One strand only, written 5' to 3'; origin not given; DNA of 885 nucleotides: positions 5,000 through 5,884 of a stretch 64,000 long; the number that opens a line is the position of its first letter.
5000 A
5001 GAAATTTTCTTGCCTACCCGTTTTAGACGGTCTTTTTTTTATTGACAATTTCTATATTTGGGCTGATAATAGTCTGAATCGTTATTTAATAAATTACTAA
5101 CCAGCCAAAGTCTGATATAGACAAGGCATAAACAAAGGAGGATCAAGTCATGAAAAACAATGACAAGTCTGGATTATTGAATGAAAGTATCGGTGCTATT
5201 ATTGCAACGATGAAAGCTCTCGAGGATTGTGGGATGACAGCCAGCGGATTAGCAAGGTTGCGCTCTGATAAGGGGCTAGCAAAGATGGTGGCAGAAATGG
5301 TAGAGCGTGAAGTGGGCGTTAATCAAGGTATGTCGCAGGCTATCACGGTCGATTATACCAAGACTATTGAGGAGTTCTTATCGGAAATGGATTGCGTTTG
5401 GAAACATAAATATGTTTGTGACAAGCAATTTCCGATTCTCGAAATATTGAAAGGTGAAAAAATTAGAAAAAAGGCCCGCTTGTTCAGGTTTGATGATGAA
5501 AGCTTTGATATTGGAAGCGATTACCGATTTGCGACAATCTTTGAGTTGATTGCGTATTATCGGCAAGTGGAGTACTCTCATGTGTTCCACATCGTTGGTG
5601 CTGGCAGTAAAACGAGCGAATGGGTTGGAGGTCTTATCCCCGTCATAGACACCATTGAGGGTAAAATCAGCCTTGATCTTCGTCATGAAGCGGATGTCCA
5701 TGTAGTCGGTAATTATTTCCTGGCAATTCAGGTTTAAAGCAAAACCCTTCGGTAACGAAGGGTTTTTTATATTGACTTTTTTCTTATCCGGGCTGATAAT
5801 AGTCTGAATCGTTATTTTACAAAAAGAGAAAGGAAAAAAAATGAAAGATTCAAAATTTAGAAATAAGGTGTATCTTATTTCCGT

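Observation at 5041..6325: Twin single-gene cassettes with a duplicated promoter/leader and divergent paralogous proteins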

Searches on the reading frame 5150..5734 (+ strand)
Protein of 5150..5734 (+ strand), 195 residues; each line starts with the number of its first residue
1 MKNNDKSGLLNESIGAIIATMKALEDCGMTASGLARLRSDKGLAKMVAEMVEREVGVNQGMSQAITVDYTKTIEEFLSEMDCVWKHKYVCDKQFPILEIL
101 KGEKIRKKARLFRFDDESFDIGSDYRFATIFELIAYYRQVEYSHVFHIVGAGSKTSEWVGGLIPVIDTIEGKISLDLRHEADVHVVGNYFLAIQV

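Call 8: search_protein_families(library=pfam, proteins=[window:5150-5734:+], max_evalue=10)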
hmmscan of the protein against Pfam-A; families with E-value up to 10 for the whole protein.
window:5150-5734:+ (195 aa): 0 families

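Call 9: search_protein_families(library=padloc, proteins=[window:5150-5734:+], max_evalue=10)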
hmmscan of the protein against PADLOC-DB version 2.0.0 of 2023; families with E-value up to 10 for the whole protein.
window:5150-5734:+ (195 aa): 0 families

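Call 11: find_homologous_proteins(query=window:5150-5734:+, max_evalue=0.01)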
Query window:5150-5734:+ (195 aa): 1 proteins with E <= 0.01 among 123 candidates.
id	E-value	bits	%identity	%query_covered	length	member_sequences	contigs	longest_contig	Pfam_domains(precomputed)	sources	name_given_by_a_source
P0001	3.3e-124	430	100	100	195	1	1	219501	-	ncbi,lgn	ncbi:MAG: hypothetical protein ACM3PZ_01110 [Bacillota bacterium]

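Call 21: find_encoding_contigs(protein=P0001, flank=10000, max_places=6)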
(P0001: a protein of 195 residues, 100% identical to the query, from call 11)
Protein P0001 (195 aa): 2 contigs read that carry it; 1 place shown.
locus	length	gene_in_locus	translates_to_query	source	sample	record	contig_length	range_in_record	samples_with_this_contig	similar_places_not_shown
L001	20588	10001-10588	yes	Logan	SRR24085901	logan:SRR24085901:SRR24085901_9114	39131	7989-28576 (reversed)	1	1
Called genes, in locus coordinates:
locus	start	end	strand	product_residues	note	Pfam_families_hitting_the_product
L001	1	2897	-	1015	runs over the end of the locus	PF05157:MshEN (weak), PF02492:cobW (faint), PF00437:T2SSE, PF13401:AAA_22 (faint), PF13555:AAA_29 (faint), PF13604:AAA_30 (faint), PF20720:nSTAND3 (faint), PF00437:T2SSE, +3 more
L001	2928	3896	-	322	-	-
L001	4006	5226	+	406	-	PF00579:tRNA-synt_1b, PF22421:SYY_C-terminal (weak)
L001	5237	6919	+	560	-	PF03485:Arg_tRNA_synt_N, PF00750:tRNA-synt_1d, PF05746:DALR_1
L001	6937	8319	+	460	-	PF28494:GlyRS_ins_1 (weak), PF00587:tRNA-synt_2b, PF03129:HGTP_anticodon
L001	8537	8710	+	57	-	-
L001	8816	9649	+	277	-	PF00753:Lactamase_B, PF13483:Lactamase_B_3 (weak)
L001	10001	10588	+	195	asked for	-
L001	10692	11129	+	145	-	-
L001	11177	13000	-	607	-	PF12229:PG_binding_4, PF04294:VanW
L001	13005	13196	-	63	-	-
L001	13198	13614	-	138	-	PF00011:HSP20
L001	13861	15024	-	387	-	PF01368:DHH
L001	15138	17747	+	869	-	PF00133:tRNA-synt_1, PF09334:tRNA-synt_1g (weak), PF13603:tRNA-synt_1_2 (faint), PF00133:tRNA-synt_1, PF09334:tRNA-synt_1g (weak), PF08264:Anticodon_1, PF10458:Val_tRNA-synt_C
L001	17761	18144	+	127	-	-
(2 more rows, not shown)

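Call 24: predict_structure(protein=window:5150-5734:+)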
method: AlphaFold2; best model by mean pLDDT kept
length: 195 residues; sequences in the alignment: 1
mean_pLDDT: 32.8   pTM: 0.21
mean pLDDT of the five models: 32.8, 30.6, 30.0, 28.2, 27.6
residues with pLDDT >= 90: 0; 70-90: 0; 50-70: 0; < 50: 195
segments of 3 or more residues with pLDDT < 50: 1-195
pLDDT, mean of each block of 10 residues (from residue 1): 41 43 43 39 38 30 27 37 30 26 29 29 26 26 31 32 33 31 32 32
secondary structure, 60 per line:
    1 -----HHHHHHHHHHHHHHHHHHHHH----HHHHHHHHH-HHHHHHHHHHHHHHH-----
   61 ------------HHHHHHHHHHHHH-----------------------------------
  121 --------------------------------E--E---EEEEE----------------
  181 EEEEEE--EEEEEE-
elements in order: H6-26 H31-39 H41-55 H73-85 E160-164 E181-186 E189-194

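Call 25: search_protein_representatives(protein=window:5150-5734:+)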
Query: 195 residues. Proteins with E-value up to 0.001 (for the whole library): 22; up to 1e-10: 2; up to 1e-30: 1. The best 22 are listed.
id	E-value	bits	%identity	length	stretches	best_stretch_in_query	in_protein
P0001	1.0e-124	429.9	100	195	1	1-195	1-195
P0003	5.2e-17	78.8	37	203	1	3-158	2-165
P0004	5.7e-09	52.6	33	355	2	4-154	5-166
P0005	1.0e-07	48.5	33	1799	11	13-48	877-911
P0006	1.0e-06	45.2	37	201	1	5-117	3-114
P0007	6.2e-06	42.7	34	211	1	4-166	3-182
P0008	7.1e-06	42.5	35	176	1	63-177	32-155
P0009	7.6e-06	42.4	35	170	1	64-162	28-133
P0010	4.7e-05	39.8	55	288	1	1-53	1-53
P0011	5.2e-05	39.7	46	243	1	1-73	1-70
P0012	5.6e-05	39.6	56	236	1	3-52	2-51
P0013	5.8e-05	39.5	31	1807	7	82-126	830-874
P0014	1.5e-04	38.1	33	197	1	4-117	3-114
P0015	1.6e-04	38.1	30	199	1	6-180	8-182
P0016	3.2e-04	37.1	48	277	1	5-54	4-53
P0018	4.1e-04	36.7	39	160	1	57-117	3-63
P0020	6.4e-04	36.1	54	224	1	1-59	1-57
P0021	6.6e-04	36.1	30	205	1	19-193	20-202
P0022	7.7e-04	35.8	36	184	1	57-154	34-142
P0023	8.7e-04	35.7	45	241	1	5-59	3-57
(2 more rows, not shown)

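Call 30: find_homologous_proteins(query=A1, max_evalue=0.001)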
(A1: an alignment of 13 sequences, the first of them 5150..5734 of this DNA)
Query A1 (13 sequences) (195 aa, profile of the alignment): 4 proteins with E <= 0.001 among 2490 candidates.
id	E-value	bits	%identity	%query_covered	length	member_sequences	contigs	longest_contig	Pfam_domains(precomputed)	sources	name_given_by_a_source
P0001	3.7e-62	227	100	100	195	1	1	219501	-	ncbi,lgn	ncbi:MAG: hypothetical protein ACM3PZ_01110 [Bacillota bacterium]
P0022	1.3e-52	196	34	46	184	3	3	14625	-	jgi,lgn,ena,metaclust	jgi:WD40 repeat protein|metaclust:\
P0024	4.0e-31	126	29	45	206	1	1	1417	-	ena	-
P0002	1.4e-25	108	-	-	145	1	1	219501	-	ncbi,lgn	ncbi:MAG: hypothetical protein ACM3PZ_01115 [Bacillota bacterium]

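Call 36: find_encoding_contigs(protein=P0022, flank=8000, max_places=4)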
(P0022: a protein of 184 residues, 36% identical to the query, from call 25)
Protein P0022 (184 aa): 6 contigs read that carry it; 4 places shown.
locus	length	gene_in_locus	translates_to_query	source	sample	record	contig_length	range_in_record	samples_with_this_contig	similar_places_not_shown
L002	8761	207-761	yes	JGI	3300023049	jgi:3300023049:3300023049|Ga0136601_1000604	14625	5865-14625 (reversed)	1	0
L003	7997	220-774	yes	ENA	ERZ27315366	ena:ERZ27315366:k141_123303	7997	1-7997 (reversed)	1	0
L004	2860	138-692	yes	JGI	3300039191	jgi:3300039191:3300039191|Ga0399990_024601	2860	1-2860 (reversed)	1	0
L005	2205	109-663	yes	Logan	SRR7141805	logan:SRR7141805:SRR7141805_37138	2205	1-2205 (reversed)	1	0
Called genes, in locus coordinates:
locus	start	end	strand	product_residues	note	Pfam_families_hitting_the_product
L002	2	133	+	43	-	?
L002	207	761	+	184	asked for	-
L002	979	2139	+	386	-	PF00586:AIRS, PF02769:AIRS_C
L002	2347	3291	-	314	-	PF00551:Formyl_trans_N, PF02911:Formyl_trans_C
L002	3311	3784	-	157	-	PF01327:Pep_deformylase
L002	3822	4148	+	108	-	-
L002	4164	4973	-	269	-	PF02900:LigB, PF01875:Memo (faint)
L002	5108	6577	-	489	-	-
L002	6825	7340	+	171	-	-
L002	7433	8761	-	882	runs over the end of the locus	PF02861:Clp_N, PF23569:NBD_SMAX1, PF00004:AAA, PF17871:AAA_lid_9, PF07724:AAA_2, PF00004:AAA, PF07728:AAA_5, PF10431:ClpB_D2-small, +7 more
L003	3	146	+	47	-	?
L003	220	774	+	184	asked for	-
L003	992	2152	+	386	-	PF00586:AIRS, PF02769:AIRS_C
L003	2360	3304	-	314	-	PF00551:Formyl_trans_N, PF02911:Formyl_trans_C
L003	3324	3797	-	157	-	PF01327:Pep_deformylase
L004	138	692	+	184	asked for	-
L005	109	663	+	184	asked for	-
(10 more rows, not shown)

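Call 37: find_encoding_contigs(protein=P0003, flank=8000, max_places=4)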
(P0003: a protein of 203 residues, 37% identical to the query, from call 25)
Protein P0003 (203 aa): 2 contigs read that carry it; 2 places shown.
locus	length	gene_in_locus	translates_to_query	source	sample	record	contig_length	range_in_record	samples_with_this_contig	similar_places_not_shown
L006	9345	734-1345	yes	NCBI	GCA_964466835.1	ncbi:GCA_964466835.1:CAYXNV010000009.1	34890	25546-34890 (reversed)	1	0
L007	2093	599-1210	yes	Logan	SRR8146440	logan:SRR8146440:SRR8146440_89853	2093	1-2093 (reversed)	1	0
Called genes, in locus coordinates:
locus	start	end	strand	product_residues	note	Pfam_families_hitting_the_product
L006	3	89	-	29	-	?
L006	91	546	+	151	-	-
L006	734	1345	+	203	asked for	-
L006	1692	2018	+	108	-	-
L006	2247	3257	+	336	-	PF00078:RVT_1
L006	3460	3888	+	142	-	-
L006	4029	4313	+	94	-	PF03551:PadR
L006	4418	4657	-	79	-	-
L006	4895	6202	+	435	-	PF03600:CitMHS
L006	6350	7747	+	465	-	PF00206:Lyase_1, PF08328:ASL_C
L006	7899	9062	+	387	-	PF01259:SAICAR_synt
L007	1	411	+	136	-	?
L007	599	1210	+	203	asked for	-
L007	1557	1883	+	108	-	-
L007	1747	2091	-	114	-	?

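Call 38: find_encoding_contigs(protein=P0007, flank=8000, max_places=3)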
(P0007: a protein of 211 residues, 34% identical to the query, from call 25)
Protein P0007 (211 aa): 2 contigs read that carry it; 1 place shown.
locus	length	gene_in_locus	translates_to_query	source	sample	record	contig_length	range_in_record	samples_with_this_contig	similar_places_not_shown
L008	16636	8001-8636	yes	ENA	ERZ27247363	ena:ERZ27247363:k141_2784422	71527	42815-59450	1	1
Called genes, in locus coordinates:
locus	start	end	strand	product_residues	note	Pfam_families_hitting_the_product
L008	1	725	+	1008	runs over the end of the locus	PF04851:ResIII (faint), PF00437:T2SSE, PF00004:AAA (faint), PF00005:ABC_tran (faint), PF01637:ATPase_2 (faint), PF02492:cobW (faint), PF03215:Rad17 (faint), PF00437:T2SSE, +9 more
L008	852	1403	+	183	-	PF01997:Translin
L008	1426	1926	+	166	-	PF00149:Metallophos, PF12850:Metallophos_2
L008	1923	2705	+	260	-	PF00459:Inositol_P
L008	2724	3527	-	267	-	PF01734:Patatin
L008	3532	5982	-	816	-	PF00005:ABC_tran (faint), PF02463:SMC_N (faint), PF03193:RsgA_GTPase (faint), PF13191:AAA_16 (faint), PF13401:AAA_22 (faint), PF13481:AAA_25 (faint), PF13555:AAA_29 (faint), PF17755:UvrA_DNA-bind, +3 more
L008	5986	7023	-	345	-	PF13091:PLDc_2, PF00614:PLDc (faint), PF13091:PLDc_2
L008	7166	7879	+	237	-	PF01464:SLT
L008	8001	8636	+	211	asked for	-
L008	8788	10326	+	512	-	PF18962:Por_Secre_tail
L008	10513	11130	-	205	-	PF01965:DJ-1_PfpI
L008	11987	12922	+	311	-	-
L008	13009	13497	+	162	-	PF13274:SocA_Panacea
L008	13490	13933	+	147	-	-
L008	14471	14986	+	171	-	-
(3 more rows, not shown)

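Call 39: find_encoding_contigs(protein=P0015, flank=8000, max_places=3)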
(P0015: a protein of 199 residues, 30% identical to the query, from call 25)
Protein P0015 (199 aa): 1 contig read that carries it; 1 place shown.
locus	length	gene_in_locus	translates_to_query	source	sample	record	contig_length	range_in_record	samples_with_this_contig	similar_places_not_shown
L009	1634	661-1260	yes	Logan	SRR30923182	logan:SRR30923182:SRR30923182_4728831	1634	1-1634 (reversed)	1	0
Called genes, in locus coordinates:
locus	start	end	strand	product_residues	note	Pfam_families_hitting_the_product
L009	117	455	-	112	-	PF02033:RBFA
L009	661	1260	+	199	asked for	-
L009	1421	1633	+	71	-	?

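Call 40: find_encoding_contigs(protein=P0021, flank=8000, max_places=3)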
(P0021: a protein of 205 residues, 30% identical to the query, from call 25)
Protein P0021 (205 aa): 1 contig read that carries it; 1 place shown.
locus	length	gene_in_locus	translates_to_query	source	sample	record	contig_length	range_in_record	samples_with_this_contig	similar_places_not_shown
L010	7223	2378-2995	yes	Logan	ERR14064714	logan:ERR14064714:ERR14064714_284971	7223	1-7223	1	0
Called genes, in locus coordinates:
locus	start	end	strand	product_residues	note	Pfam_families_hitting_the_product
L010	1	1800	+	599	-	?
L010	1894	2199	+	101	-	PF00886:Ribosomal_S16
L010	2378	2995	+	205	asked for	-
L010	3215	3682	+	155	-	-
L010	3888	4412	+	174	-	-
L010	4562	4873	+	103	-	-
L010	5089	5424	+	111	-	PF13083:KH_KhpA-B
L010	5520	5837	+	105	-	-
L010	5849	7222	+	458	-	?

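Call 47: search_protein_families(library=pfam, alignment_id=A1, max_evalue=10)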
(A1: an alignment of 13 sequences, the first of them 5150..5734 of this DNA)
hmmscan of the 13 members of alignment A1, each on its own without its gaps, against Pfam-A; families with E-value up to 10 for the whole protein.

A. member 1, window:5150-5734:+ (195 aa): 0 families

B. families by the number of members that match (of 13 scanned): 7 families
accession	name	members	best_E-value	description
PF00400.38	WD40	1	0.0061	WD domain, G-beta repeat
PF14485.11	DUF4431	1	0.031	Domain of unknown function (DUF4431)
PF21496.2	MIC5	1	0.1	Microneme protein MIC5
PF09059.15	TyeA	1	0.11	TyeA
PF19011.5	DUF5740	1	0.13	Family of unknown function (DUF5740)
PF25174.1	Beta-prop_THOC3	1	0.16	THOC3 beta-propeller domain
PF02825.26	WWE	1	0.22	WWE domain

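Call 48: search_solved_structures(query=A2, max_evalue=10, show_alignments=2)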
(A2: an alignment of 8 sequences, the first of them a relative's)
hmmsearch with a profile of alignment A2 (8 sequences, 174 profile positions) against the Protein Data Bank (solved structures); distinct sequences matched with E-value up to 10: 3.
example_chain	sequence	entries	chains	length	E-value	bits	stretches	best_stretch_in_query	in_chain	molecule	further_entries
4b0z_A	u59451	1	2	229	1.1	12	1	37-69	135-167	26S PROTEASOME REGULATORY SUBUNIT RPN12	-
3oqm_A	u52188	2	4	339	1.2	11.9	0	89-115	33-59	Catabolite control protein A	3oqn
3oqo_A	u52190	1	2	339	1.2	11.9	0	89-115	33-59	Catabolite control protein A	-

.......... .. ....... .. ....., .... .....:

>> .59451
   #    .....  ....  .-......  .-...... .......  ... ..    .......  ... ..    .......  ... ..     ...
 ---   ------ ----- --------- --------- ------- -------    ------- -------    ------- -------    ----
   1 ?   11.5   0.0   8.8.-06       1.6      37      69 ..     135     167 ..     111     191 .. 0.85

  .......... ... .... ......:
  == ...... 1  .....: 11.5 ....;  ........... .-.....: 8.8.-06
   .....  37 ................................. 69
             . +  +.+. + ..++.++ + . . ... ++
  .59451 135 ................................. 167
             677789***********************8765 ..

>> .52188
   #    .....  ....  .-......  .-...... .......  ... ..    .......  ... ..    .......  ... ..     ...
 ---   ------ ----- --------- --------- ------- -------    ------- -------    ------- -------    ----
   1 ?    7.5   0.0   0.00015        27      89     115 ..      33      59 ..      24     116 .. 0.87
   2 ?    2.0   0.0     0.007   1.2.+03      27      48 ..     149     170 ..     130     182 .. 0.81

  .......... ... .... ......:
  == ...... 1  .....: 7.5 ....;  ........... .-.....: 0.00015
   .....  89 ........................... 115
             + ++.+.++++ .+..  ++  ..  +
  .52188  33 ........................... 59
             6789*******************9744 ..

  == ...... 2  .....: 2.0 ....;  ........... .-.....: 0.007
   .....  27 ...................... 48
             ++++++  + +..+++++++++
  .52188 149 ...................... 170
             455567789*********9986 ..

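Call 64: find_encoding_contigs(protein=P0006, flank=6000, max_places=2)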
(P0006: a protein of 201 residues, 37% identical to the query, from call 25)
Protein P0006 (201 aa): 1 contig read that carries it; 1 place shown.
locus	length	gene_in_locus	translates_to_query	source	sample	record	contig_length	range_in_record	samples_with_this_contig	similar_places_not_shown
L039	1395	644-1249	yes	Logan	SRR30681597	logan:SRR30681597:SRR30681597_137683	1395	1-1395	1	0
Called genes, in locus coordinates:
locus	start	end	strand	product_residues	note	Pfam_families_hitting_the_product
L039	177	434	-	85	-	PF00684:DnaJ_CXXCXGXG (faint), PF17302:DUF5351 (faint)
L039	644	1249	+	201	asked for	-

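Call 65: find_encoding_contigs(protein=P0014, flank=6000, max_places=2)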
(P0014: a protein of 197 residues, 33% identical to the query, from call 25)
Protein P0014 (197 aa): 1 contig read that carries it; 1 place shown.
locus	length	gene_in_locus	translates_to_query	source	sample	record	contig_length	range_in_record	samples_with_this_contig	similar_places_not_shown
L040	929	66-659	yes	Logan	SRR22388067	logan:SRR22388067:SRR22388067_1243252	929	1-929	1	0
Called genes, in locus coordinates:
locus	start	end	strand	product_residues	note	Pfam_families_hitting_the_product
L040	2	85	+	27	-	?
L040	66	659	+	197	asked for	-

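Call 66: find_encoding_contigs(protein=P0010, flank=6000, max_places=2)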
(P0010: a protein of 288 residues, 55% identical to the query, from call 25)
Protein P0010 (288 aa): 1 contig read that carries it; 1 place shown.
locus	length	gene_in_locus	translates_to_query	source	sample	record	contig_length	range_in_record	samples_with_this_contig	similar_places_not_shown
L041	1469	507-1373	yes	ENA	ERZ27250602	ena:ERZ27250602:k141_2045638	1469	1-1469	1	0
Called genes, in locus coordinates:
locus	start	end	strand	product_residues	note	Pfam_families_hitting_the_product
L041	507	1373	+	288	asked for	-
